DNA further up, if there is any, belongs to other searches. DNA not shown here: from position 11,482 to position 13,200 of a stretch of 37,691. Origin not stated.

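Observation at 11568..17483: Self-contained vWA(DUF2201)-MoxR AAA+-LRR three-gene operon: candidate ATP-driven sensor/conflict-type (or chaperone) system of unknown function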

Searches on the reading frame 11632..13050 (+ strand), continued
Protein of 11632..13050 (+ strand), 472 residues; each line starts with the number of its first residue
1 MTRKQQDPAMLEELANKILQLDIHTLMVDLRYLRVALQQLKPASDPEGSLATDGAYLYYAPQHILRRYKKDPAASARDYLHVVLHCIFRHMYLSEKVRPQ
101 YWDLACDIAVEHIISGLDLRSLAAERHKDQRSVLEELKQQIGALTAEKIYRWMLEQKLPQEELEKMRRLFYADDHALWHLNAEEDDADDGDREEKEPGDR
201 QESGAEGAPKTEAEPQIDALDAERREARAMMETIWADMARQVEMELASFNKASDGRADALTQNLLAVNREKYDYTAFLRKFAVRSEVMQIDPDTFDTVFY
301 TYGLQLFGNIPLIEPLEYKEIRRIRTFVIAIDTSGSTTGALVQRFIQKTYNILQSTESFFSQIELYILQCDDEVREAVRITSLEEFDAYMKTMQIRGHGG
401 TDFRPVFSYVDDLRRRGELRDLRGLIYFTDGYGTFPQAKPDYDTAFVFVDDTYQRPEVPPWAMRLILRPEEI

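Call 47: predict_structure(alignment_id=A1)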
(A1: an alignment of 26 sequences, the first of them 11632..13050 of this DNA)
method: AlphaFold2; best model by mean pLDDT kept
length: 472 residues; sequences in the alignment: 26
mean_pLDDT: 66.5   pTM: 0.50
mean pLDDT of the five models: 66.5, 66.3, 64.6, 64.2, 61.2
residues with pLDDT >= 90: 30; 70-90: 215; 50-70: 122; < 50: 105
segments of 3 or more residues with pLDDT < 50: 1-3, 182-215, 266-324
pLDDT, mean of each block of 10 residues (from residue 1): 62 83 67 70 83 86 86 85 79 64 89 80 83 91 86 89 91 79 42 34 42 50 66 70 63 51 46 35 27 35 30 27 59 61 62 54 73 81 78 66 82 84 74 77 75 62 69 46
secondary structure, 60 per line:
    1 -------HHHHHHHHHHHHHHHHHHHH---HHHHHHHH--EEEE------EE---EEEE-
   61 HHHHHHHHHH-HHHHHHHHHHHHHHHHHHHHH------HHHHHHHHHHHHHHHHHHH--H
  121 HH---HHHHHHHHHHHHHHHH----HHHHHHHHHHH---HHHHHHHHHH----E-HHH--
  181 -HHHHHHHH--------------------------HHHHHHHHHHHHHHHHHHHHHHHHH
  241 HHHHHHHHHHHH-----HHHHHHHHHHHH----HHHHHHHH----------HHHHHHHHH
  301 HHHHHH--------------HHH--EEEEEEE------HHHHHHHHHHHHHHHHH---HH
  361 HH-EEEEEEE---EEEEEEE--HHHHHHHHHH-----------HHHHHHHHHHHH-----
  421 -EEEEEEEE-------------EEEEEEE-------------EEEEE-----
elements in order: H8-27 H31-38 E41-44 E56-59 H61-70 H72-92 H99-117 H126-141 H146-156 H160-169 H182-189 H216-252 H258-269 H274-281 H292-306 E326-332 H339-355 H359-362 E364-370 E374-380 H383-392 H404-415 E422-429 E443-449 E463-467

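Call 50: fold_search(model_id=the predicted structure, library=pdb)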
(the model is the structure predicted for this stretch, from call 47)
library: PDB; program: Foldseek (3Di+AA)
matches with E <= 10: 702; with E <= 0.001: 10
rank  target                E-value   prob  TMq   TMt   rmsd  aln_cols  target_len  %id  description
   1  9c4f_I                1.6e-04  1.00  0.21  0.45   4.9       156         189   17  Infectious B19V capsid (released 2024-10-16)
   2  9u60_B                2.9e-04  1.00  0.25  0.29   8.2       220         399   12  C3 convertases zymogen C4b2 in loading state (released 2026-01-14)
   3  3zqk_A                6.0e-04  1.00  0.25  0.58   4.2       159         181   11  Von Willebrand Factor A2 domain with calcium (released 2011-07-27)
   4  9doc                  6.3e-04  1.00  0.20  0.34  14.4       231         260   14  The von Willebrand factor A domain of human capillary morphogenesis gene II, flexibly fused to the 1TEL crystallization  (released 2024-11-06)
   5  2i6q_A                7.7e-04  1.00  0.23  0.22   6.2       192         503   12  Complement component C2a (released 2006-10-17)
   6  4nen_A                7.7e-04  1.00  0.19  0.09   5.1       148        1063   14  An internal ligand-bound, metastable state of a leukocyte integrin, aXb2 (released 2014-01-15)
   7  6pyo_A                8.1e-04  1.00  0.19  0.47   5.4       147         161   18  Calcium Activated Chloride Channel Regulator 1 (CLCA1) VWA Domain (released 2020-01-29)
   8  6fpy_A                8.6e-04  1.00  0.21  0.17   5.3       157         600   15  Inter-alpha-inhibitor heavy chain 1, wild type (released 2019-02-27)
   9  4neh_A                9.0e-04  1.00  0.19  0.09   5.2       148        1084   14  An internal ligand-bound, metastable state of a leukocyte integrin, aXb2 (released 2014-01-15)
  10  9han_A                1.0e-03  1.00  0.23  0.41   6.2       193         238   13  Bovine collagen VI local refinement of C-terminal region (released 2025-08-20)
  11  2i6s_A                1.1e-03  1.00  0.24  0.23   4.5       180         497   13  Complement component C2a (released 2006-10-17)
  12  3n2n_A                1.2e-03  1.00  0.20  0.46   5.6       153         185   14  The Crystal Structure of Tumor Endothelial Marker 8 (TEM8) extracellular domain (released 2011-01-05)
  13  9qpy_E                1.3e-03  1.00  0.23  0.22   6.3       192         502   14  Structure of the Complement classical and lectin pathway C3 convertase (released 2025-12-24)
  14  6pyo_B                1.4e-03  1.00  0.20  0.52   5.0       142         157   18  Calcium Activated Chloride Channel Regulator 1 (CLCA1) VWA Domain (released 2020-01-29)
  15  8ql1_A                1.4e-03  1.00  0.25  0.45  15.8       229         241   15  Crystal structure of the human MDN1-MIDAS/NLE1-UBL complex (released 2025-04-09)
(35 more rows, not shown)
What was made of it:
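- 11632..13050 (+): Gene 1: a pseudo-zincin N-domain (aa 1-180), an acidic disordered linker and a vWA/MIDAS domain (aa ~325-472). Foldseek gives vWA hits including the MDN1 MIDAS domain (call 50).
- On MoxR-vWA chaperone/co-chaperone pair (generic): Foldseek gives vWA hits (call 50).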

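Call 53: get_annotated_region(hit=H13, flank=4000)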
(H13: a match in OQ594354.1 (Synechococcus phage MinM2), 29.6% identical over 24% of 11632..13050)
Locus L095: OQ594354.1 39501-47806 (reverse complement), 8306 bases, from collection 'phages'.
description: Synechococcus phage MinM2, complete genome.
organism: Synechococcus phage MinM2 (NCBI taxid 3035943)
taxonomy: Viruses; Duplodnaviria; Heunggongvirae; Uroviricota; Caudoviricetes
host: Synechococcus sp.; source: fresh water; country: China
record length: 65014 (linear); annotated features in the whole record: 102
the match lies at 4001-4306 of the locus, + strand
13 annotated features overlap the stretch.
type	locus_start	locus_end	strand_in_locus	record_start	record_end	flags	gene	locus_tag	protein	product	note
CDS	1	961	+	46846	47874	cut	-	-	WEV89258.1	MoxR family ATPase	-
CDS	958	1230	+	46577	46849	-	-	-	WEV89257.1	hypothetical protein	MM2_70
CDS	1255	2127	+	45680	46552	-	-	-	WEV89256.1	DUF3150 domain-containing protein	-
CDS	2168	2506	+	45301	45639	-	-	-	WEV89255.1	hypothetical protein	MM2_68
CDS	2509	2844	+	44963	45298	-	-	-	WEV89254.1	hypothetical protein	MM2_67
CDS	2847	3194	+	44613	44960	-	-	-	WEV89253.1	hypothetical protein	MM2_66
CDS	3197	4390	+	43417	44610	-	-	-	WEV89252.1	VWA-like domain-containing protein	-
CDS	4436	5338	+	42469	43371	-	-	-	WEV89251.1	hypothetical protein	MM2_64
CDS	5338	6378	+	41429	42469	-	-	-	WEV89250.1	hypothetical protein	MM2_63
CDS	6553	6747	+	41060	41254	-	-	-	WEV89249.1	hypothetical protein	MM2_62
CDS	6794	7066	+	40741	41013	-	-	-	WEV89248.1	HNHc domain containing protein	HNHc domain containing protein#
CDS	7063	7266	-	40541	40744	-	-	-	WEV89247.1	hypothetical protein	MM2_60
CDS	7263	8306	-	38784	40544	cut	-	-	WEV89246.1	primase DnaG/twinkle-like protein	Archaeal primase DnaG/twinkle, TOPRIM domain#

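Call 54: get_annotated_region(hit=H16, flank=5000)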
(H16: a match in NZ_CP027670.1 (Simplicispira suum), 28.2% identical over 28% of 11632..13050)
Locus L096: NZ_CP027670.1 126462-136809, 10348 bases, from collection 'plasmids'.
description: Simplicispira suum strain SC1-8 plasmid unnamed1, complete sequence
organism: Simplicispira suum (NCBI taxid 2109915)
taxonomy: Bacteria; Pseudomonadota; Betaproteobacteria; Burkholderiales; Comamonadaceae; Simplicispira; Simplicispira suum
host: -; source: cell culture,Dust collector of pigpen; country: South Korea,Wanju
typing (MOB-suite, as given by PLSDB): conjugative; replicon rep_cluster_652; relaxase MOBH,MOBP; mating-pair formation MPF_F
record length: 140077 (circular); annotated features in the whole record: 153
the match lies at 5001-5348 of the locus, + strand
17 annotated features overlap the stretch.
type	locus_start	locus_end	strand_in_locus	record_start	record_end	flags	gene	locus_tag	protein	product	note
CDS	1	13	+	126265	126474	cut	-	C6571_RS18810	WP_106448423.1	hypothetical protein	-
CDS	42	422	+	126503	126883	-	-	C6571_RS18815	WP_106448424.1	toxin of addiction system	-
CDS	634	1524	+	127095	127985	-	-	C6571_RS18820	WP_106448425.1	hypothetical protein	-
CDS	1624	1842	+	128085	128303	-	-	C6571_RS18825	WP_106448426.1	hypothetical protein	-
CDS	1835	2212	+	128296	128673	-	-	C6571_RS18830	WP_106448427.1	hypothetical protein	-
CDS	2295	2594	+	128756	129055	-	-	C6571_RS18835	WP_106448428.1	hypothetical protein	-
CDS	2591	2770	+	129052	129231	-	-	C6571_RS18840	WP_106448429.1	hypothetical protein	-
CDS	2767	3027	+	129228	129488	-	-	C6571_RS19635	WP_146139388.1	hypothetical protein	-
CDS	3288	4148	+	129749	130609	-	-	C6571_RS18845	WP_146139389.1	hypothetical protein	-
CDS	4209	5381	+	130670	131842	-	-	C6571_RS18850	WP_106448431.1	VWA-like domain-containing protein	-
CDS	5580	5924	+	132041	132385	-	-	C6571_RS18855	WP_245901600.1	hypothetical protein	-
CDS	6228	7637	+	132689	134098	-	-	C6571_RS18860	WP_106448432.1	DNA cytosine methyltransferase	-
CDS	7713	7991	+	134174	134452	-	-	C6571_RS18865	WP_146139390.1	hypothetical protein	-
CDS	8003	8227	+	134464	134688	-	-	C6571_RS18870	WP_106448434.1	hypothetical protein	-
CDS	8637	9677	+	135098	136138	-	-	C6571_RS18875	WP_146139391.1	hypothetical protein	-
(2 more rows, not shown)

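Call 55: get_annotated_region(hit=H12, flank=4000)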
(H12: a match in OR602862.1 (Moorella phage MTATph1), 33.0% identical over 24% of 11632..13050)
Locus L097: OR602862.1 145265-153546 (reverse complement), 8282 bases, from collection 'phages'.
description: Moorella phage MTATph1, complete genome.
organism: Moorella phage MTATph1 (NCBI taxid 3090776)
taxonomy: Viruses; Duplodnaviria; Heunggongvirae; Uroviricota; Caudoviricetes
host: Moorella thermoacetica DSM 103132; source: -; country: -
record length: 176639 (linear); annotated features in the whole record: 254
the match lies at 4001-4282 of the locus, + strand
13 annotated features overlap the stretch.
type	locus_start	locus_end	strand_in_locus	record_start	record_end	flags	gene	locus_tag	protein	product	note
CDS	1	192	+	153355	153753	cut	-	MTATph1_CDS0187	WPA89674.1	hypothetical protein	-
CDS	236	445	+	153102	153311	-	-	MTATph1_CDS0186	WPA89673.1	hypothetical protein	-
CDS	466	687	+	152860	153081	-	-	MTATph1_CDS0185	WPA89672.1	hypothetical protein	-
CDS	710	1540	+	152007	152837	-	-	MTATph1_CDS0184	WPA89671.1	hypothetical protein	-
CDS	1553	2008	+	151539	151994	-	-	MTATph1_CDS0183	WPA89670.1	hypothetical protein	-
CDS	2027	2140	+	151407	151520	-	-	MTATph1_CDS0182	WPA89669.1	hypothetical protein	-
CDS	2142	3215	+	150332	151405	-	-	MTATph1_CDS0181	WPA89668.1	ATPase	-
CDS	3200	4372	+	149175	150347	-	-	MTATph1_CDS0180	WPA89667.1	HNH endonuclease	-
CDS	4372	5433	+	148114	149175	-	-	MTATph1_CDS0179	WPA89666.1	hypothetical protein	-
CDS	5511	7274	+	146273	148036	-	-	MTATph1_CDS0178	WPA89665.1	DNA helicase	-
CDS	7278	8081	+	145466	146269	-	-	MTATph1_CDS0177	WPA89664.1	hypothetical protein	-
CDS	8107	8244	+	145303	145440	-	-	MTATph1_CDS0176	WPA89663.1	hypothetical protein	-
CDS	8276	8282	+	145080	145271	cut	-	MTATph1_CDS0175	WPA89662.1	hypothetical protein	-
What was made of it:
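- Phage and plasmid DUF2201 proteins pair with MoxR ATPases near replication genes (calls 53-55).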

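Call 65: search_protein_families(library=pfam, proteins=[L051:4514-9952:+, L037:16977-20849:+, L020:14827-17574:+, L034:4532-7399:+, L087:5736-8384:+, L052:9933-10907:+, L062:2725-3669:+, L063:4543-6183:+, L065:9567-12737:+, L075:7383-9821:+], max_evalue=0.001)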
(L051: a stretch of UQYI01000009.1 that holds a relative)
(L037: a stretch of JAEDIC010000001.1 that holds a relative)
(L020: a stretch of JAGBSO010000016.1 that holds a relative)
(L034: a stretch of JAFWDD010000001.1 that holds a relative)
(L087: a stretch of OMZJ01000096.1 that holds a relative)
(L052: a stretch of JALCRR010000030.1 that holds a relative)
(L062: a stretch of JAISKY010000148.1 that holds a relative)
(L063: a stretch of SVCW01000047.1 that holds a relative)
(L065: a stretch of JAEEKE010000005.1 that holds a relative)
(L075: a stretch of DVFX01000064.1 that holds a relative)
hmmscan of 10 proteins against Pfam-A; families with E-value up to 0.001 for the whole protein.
L051:4514-9952:+ (1812 aa): 3 families
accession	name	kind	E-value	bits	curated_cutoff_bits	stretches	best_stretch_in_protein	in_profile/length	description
PF13306.12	LRR_5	-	4e-75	250.2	27.7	4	848-959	1-111/127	BspA type Leucine rich repeat region (6 copies)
PF13569.11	DUF4132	-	2e-25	90.2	27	1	1517-1656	2-143/179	Domain of unknown function (DUF4132)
PF13855.12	LRR_8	-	6.8e-11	42.2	27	0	907-958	6-58/61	Leucine rich repeat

L037:16977-20849:+ (1290 aa): 3 families
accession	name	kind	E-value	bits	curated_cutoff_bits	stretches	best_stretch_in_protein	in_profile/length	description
PF13306.12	LRR_5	-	4.5e-164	537.7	27.7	6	606-723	12-127/127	BspA type Leucine rich repeat region (6 copies)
PF13855.12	LRR_8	-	2.1e-15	56.6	27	0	614-658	11-56/61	Leucine rich repeat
PF05725.18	FNIP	-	8.1e-07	29.5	21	0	110-148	1-37/44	FNIP Repeat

L020:14827-17574:+ (915 aa): 5 families
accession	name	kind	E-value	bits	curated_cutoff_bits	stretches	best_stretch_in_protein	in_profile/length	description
PF13306.12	LRR_5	-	5.4e-198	647.4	27.7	5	189-318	1-127/127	BspA type Leucine rich repeat region (6 copies)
PF13855.12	LRR_8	-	9.8e-20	70.5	27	0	76-117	13-55/61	Leucine rich repeat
PF13569.11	DUF4132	-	6.1e-18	65.8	27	1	620-757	1-141/179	Domain of unknown function (DUF4132)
PF23454.1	Zn_ribbon_Brz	-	8.5e-11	42.7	27.9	0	267-281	10-24/58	Transcriptional regulator Brz zinc beta ribbon domain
PF05725.18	FNIP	-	2.9e-06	27.8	21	0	408-433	4-27/44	FNIP Repeat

L034:4532-7399:+ (955 aa): 4 families
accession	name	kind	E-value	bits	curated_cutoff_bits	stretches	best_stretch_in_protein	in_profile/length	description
PF13306.12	LRR_5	-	4.1e-257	838.5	27.7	8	418-541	6-126/127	BspA type Leucine rich repeat region (6 copies)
PF13855.12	LRR_8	-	2.5e-42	142.9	27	1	458-503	13-59/61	Leucine rich repeat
PF23952.1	LRR_EndoS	-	1.2e-22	80.8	27.9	0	420-480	52-116/116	Endo-beta-N-acetylglucosaminidase EndoS LRR domain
PF23622.1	LRR_At1g61320_AtMIF1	-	0.00025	21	26.9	0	606-638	126-158/384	At1g61320/AtMIF1, LRR domain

L087:5736-8384:+ (882 aa): 2 families
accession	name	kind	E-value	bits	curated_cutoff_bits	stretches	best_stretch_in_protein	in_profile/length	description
PF13306.12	LRR_5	-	9.5e-81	268.4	27.7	3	456-579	2-123/127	BspA type Leucine rich repeat region (6 copies)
PF19789.6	DUF6273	-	1.1e-16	61.6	23.5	1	731-882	5-171/172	Domain of unknown function (DUF6273)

L052:9933-10907:+ (324 aa): 0 families

L062:2725-3669:+ (314 aa): 0 families

L063:4543-6183:+ (546 aa): 4 families
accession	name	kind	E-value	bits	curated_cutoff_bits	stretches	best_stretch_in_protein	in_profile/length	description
PF12796.13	Ank_2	-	3.6e-07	31.1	27.3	1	82-134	30-85/90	Ankyrin repeats (3 copies)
PF00023.36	Ank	-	1.1e-05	25.9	21.1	0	84-106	5-27/33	Ankyrin repeat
PF13606.12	Ank_3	-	0.00023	21.8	22.3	0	82-107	3-28/30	Ankyrin repeat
PF13637.12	Ank_4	-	0.00048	20.8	22.7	0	85-129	1-50/50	Ankyrin repeats (many copies)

L065:9567-12737:+ (1056 aa): 2 families
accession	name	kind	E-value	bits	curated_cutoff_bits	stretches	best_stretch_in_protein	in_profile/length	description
PF02368.24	Big_2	-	1.1e-08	35.4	22.8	1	383-450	6-73/79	Bacterial Ig-like domain (group 2)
PF04886.17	PT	-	3.1e-05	23.8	26.2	0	634-666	3-35/36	PT disordered repeat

L075:7383-9821:+ (812 aa): 3 families
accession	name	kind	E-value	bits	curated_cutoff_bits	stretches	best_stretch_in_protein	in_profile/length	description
PF02738.23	MoCoBD_1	-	7.5e-71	238.5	27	1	178-410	11-243/244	Molybdopterin cofactor-binding domain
PF20256.3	MoCoBD_2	-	2.6e-66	224.5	27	1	438-723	4-283/283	Molybdopterin cofactor-binding domain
PF01315.27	Ald_Xan_dh_C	-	2.1e-32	112.2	31.3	1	41-152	1-110/110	Aldehyde oxidase and xanthine dehydrogenase, a/b hammerhead domain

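Call 73: search_protein_families(library=pfam, alignment_id=A5, max_evalue=0.0001)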
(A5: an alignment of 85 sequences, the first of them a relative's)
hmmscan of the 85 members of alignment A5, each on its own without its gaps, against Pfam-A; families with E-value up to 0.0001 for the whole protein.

A. member 1, L030:13003-14565:+ (520 aa): 1 family
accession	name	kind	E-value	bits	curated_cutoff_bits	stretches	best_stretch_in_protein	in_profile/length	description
PF13306.12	LRR_5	-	1.6e-32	112.6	27.7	2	161-244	13-95/127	BspA type Leucine rich repeat region (6 copies)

B. families by the number of members that match (of 85 scanned): 15 families
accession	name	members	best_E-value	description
PF13306.12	LRR_5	77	4.1e-257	BspA type Leucine rich repeat region (6 copies)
PF13855.12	LRR_8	35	2.5e-42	Leucine rich repeat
PF23952.1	LRR_EndoS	10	1.2e-22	Endo-beta-N-acetylglucosaminidase EndoS LRR domain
PF12796.13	Ank_2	8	3.6e-07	Ankyrin repeats (3 copies)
PF13569.11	DUF4132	3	1.2e-27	Domain of unknown function (DUF4132)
PF00533.33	BRCT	3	1.5e-09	BRCA1 C Terminus (BRCT) domain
PF05725.18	FNIP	3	8.1e-07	FNIP Repeat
PF12799.13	LRR_4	3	3.4e-06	Leucine Rich repeats (2 copies)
PF19789.6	DUF6273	2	1.2e-28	Domain of unknown function (DUF6273)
PF23454.1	Zn_ribbon_Brz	1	8.5e-11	Transcriptional regulator Brz zinc beta ribbon domain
PF08238.18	Sel1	1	2.5e-07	Sel1 repeat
PF12541.14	DUF3737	1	1.1e-06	Protein of unknown function (DUF3737)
PF13606.12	Ank_3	1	5.9e-06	Ankyrin repeat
PF12738.14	PTCB-BRCT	1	8.9e-06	twin BRCT domain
PF00023.36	Ank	1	1.1e-05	Ankyrin repeat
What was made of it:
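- Closest known: vWA-MoxR ternary conflict systems. Different: No effector domains are fused to the vWA protein or the third component (call 73).
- A Pfam census of 85 module proteins finds only LRR_5, Ank, DUF4132, BRCT, FNIP and Sel1, with no enzyme domain (call 73). No effector is present (call 73).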

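Call 84: search_protein_families(library=padloc, alignment_id=A2, max_evalue=1e-10)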
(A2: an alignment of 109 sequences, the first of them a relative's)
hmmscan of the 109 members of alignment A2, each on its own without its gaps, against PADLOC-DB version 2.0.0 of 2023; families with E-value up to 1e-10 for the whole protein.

A. member 1, L008:7365-9833:+ (822 aa): 0 families

B. families by the number of members that match (of 109 scanned): 182 families (the first 25 are shown)
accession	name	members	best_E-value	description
PDLC02196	IetA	5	4e-40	-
PDLC04232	IetA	5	2.5e-29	-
PDLC02195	IetA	4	2.5e-32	-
PDLC04231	IetA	4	2.3e-19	-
PDLC04135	mad3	3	5.4e-33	mads_3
PDLC04140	mad8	2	7.5e-13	mads_8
PDLC03376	MTase_II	1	1.3e-88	Type II methyltransferase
PDLC01742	Cas1b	1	1.5e-83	-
PDLC01335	Cas1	1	1.1e-79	"CAS-I,CAS-II,CAS-III,CAS-IV,CAS-V,CAS-VI; acquisition_1"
PDLC00927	Cas1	1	6.5e-74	CRISPR-associated endonuclease Cas1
PDLC02065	Cas1b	1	3.9e-73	-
PDLC00114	GajB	1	8.8e-72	UrvD helicase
PDLC01248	Cas1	1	1.1e-70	"CAS-I,CAS-II,CAS-III,CAS-IV,CAS-V,CAS-VI; acquisition_1"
PDLC01608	Cas1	1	2e-69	"CAS-I,CAS-II,CAS-III,CAS-IV,CAS-V,CAS-VI; acquisition_1"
PDLC02063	Cas1_IIIb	1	5.4e-69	-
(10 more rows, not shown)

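Call 100: search_protein_representatives(protein=window:11632-13050:+)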
Query: 472 residues. Proteins with E-value up to 0.001 (for the whole library): 6139; up to 1e-10: 2308; up to 1e-30: 931. The best 150 are listed.
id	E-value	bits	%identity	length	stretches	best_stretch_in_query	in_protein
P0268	2.4e-142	491.4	49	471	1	10-472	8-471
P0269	9.1e-142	489.5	50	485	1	12-472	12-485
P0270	5.4e-138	477.0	49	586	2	183-471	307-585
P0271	2.0e-136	471.9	50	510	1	11-471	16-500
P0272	2.3e-132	458.5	45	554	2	190-472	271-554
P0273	1.3e-131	456.0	48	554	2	194-471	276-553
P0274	8.7e-131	453.3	49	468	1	11-468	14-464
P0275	1.5e-130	452.5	46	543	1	9-472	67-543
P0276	4.8e-130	450.8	44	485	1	7-471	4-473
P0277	1.7e-129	449.1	47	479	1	13-472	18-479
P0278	1.7e-128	445.8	48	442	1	37-472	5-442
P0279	2.9e-126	438.4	45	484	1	12-472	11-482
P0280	3.9e-125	434.7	46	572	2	184-470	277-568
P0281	5.4e-125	434.2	48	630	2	224-470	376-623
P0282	1.2e-124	433.0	46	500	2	228-472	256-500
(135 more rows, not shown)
